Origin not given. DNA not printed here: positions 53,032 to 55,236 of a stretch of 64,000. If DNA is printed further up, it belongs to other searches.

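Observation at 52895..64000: Ten-gene coupled operon joining a MORC-like GHKL ATPase module and an SNF2 helicase to a split type III R-M pair: candidate undescribed composite defence system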

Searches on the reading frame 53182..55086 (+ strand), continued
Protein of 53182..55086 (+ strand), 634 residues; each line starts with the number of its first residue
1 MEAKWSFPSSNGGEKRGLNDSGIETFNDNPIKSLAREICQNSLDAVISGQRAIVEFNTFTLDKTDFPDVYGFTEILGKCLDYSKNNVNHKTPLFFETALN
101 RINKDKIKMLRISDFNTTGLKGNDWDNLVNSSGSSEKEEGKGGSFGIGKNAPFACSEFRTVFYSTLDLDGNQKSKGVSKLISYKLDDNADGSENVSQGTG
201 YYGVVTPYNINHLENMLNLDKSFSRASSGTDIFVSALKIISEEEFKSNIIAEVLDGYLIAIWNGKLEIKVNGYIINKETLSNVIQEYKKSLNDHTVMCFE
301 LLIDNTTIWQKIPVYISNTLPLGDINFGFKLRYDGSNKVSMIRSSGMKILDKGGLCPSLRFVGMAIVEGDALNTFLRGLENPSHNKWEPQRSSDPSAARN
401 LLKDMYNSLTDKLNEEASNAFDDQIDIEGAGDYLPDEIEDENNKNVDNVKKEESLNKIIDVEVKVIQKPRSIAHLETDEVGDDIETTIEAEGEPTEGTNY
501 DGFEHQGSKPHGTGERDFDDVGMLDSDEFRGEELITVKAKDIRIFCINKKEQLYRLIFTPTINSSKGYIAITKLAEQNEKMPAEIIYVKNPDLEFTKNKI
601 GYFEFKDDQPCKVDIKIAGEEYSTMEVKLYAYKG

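Call 81: get_annotated_region(hit=H1, flank=8000)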
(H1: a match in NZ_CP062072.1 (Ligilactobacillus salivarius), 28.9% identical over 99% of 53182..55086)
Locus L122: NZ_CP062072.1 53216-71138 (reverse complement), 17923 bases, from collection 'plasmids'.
description: Ligilactobacillus salivarius strain ZLp4b plasmid unnamed1, complete sequence
organism: Ligilactobacillus salivarius (NCBI taxid 1624)
taxonomy: Bacteria; Bacillota; Bacilli; Lactobacillales; Lactobacillaceae; Ligilactobacillus; Ligilactobacillus salivarius
host: -; source: swine,cell culture,feces,feces; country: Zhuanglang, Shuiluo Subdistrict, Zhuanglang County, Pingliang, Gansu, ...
typing (MOB-suite, as given by PLSDB): mobilizable; replicon rep_cluster_1685; relaxase MOBP
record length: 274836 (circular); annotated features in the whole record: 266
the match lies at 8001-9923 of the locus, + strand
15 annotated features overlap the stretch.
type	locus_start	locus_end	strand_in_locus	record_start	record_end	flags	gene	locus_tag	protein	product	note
CDS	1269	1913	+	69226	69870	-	rhaD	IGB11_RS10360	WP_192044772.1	rhamnulose-1-phosphate aldolase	-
CDS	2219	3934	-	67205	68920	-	-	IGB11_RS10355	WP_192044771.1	hypothetical protein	-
CDS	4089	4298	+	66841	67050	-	-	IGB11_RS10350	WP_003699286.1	hypothetical protein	-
CDS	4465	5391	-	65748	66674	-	-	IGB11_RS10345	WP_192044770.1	site-specific integrase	GO:0015074 - DNA integration [Evidence IEA]; GO:0006310 - DNA recombination [Evidence IEA]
CDS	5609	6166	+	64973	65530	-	-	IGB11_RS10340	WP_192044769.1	restriction endonuclease subunit S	-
CDS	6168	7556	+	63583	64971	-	-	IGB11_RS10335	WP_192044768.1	N-6 DNA methylase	GO:0006306 - DNA methylation [Evidence IEA]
CDS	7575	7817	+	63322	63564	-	-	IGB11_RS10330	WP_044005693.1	hypothetical protein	-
CDS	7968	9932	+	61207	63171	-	-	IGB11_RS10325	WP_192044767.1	hypothetical protein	-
CDS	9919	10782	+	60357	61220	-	-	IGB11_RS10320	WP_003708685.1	hypothetical protein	-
CDS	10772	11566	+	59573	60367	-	-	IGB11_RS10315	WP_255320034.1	DUF6339 family protein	-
CDS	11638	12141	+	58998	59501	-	-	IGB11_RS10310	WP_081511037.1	type IIL restriction-modification enzyme MmeI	-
CDS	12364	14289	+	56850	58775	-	-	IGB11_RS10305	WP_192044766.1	DNA methyltransferase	GO:0006306 - DNA methylation [Evidence IEA]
CDS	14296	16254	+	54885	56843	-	-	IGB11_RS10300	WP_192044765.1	DEAD/DEAH box helicase family protein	-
CDS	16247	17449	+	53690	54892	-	-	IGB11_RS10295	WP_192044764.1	GIY-YIG nuclease family protein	-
CDS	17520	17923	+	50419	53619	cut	-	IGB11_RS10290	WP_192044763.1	hypothetical protein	-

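Call 91: search_protein_families(library=pfam, proteins=[L066:15483-16655:-, L075:14210-15481:-, L075:13522-13926:-, L080:12192-12959:+, L100:10874-12802:-, L056:16273-17589:+, L047:19223-19990:-, L047:18814-19218:-, L070:19091-19471:-, L063:8427-8912:+], max_evalue=0.001)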
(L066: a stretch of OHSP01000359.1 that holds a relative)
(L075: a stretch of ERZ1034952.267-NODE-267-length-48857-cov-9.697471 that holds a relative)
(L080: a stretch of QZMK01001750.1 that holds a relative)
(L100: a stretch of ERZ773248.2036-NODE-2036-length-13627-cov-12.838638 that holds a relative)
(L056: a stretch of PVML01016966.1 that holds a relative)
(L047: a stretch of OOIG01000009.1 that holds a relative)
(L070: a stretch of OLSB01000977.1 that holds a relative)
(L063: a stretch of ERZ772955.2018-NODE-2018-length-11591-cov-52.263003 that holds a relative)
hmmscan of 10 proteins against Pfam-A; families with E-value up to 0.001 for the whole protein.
L066:15483-16655:- (390 aa): 1 family
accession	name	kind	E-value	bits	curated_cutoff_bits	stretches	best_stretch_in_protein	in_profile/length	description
PF01076.25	Mob_Pre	-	2.2e-18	67.2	25.5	1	35-233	13-195/196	Plasmid recombination enzyme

L075:14210-15481:- (423 aa): 1 family
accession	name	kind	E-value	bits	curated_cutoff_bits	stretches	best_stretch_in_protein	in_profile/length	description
PF01076.25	Mob_Pre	-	6.6e-30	104.8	25.5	1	14-199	7-173/196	Plasmid recombination enzyme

L075:13522-13926:- (134 aa): 1 family
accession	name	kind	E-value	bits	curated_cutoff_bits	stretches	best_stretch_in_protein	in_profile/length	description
PF19537.4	DUF6061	-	1e-31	108.9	23.7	1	55-131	3-79/81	Family of unknown function (DUF6061)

L080:12192-12959:+ (255 aa): 0 families

L100:10874-12802:- (642 aa): 4 families
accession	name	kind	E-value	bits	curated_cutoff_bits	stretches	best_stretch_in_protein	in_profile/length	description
PF00239.26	Resolvase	-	1.3e-22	80.9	23.3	1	11-159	2-144/145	Resolvase, N terminal domain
PF07508.19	Recombinase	-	2.6e-21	76.2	21.1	1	184-305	2-100/102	Recombinase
PF14287.11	DUF4368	-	2e-18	66.8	25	1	477-542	1-65/67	Domain of unknown function (DUF4368)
PF13408.12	Zn_ribbon_recom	-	3.5e-13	50.2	25.3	1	320-386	2-58/58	Recombinase zinc beta ribbon domain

L056:16273-17589:+ (438 aa): 2 families
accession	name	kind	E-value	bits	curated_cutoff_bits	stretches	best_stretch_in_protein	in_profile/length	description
PF14403.11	CP_ATPgrasp_2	-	1.1e-139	466.1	32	1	41-413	1-373/374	Circularly permuted ATP-grasp type 2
PF04174.18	CP_ATPgrasp_1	-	1.4e-125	419.1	23.1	1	41-369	1-332/332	A circularly permuted ATPgrasp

L047:19223-19990:- (255 aa): 1 family
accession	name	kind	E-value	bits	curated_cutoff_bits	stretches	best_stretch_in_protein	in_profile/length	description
PF13391.12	HNH_2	-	9e-05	22.7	21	1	176-223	1-59/66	HNH endonuclease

L047:18814-19218:- (134 aa): 5 families
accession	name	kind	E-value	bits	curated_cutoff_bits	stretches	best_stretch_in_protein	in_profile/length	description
PF01381.28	HTH_3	-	1.2e-11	44.9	23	1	34-86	1-52/55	Helix-turn-helix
PF13560.12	HTH_31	-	6.7e-09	36.4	27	1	31-85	3-57/64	Helix-turn-helix domain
PF12844.13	HTH_19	-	1.5e-07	31.7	30.2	1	31-85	1-54/64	Helix-turn-helix domain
PF13443.12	HTH_26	-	3.7e-06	27.5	22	1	33-84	1-52/63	Cro/C1-type HTH DNA-binding domain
PF13413.12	HTH_25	-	0.00073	19.8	24.6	0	34-65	2-33/62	Helix-turn-helix domain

L070:19091-19471:- (126 aa): 5 families
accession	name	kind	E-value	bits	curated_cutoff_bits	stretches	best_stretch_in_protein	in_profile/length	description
PF01381.28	HTH_3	-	2.6e-10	40.6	23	1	32-81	4-52/55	Helix-turn-helix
PF13744.12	HTH_37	-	4.4e-07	30.1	27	1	21-76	15-70/80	Helix-turn-helix domain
PF13443.12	HTH_26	-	6.8e-07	29.9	22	1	35-80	8-53/63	Cro/C1-type HTH DNA-binding domain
PF12844.13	HTH_19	-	1.1e-06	28.8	30.2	1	26-81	1-55/64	Helix-turn-helix domain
PF13560.12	HTH_31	-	2e-05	25.3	27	1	26-77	3-54/64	Helix-turn-helix domain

L063:8427-8912:+ (161 aa): 0 families
